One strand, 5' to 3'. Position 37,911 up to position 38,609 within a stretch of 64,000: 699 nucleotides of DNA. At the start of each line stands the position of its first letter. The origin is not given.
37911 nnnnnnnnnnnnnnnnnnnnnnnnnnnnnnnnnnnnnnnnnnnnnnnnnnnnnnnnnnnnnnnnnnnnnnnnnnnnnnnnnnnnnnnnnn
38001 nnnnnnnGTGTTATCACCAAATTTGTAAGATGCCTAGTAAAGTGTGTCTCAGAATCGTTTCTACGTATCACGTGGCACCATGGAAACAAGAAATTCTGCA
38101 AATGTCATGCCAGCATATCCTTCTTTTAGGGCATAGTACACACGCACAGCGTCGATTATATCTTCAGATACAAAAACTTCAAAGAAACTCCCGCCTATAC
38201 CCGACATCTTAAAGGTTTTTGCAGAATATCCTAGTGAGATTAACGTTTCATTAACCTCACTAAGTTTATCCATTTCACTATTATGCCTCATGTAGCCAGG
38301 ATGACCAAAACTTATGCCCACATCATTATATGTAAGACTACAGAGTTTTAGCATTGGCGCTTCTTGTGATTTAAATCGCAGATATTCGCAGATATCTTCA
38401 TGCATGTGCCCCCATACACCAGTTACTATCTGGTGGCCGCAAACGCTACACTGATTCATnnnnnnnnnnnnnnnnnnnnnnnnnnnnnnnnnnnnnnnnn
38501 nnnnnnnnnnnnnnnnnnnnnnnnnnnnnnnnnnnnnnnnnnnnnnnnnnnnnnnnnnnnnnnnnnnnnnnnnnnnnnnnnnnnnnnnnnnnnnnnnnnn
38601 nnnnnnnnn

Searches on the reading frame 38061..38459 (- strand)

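Call 7: search_protein_families(library=pfam, proteins=[window:38061-38459:-], max_evalue=1)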
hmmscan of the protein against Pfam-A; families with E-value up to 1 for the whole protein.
window:38061-38459:- (132 aa): 1 family
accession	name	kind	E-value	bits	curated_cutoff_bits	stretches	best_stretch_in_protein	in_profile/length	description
PF07499.19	RuvA_C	-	0.31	12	24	1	65-81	2-18/47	RuvA, C-terminal domain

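Call 8: search_protein_families(library=phrogs, proteins=[window:38061-38459:-], max_evalue=1)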
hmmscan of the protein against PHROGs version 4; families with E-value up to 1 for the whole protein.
window:38061-38459:- (132 aa): 0 families

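Call 74: search_protein_families(library=padloc, proteins=[window:38061-38459:-], max_evalue=0.1)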
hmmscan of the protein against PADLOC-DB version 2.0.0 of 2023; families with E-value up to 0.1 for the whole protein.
window:38061-38459:- (132 aa): 0 families

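Call 85: search_protein_families(library=ncbifam, proteins=[window:38061-38459:-], max_evalue=0.1)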
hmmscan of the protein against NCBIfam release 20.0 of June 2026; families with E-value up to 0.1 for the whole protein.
window:38061-38459:- (132 aa): 2 families
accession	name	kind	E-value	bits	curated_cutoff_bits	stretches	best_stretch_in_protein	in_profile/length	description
NF002674.0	PRK02399.1-2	subfamily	0.026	13.3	335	1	68-105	202-239/410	hypothetical protein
TIGR00154.1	ispE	equivalog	0.05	13.2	138.7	1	63-129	224-289/294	4-(cytidine 5'-diphospho)-2-C-methyl-D-erythritol kinase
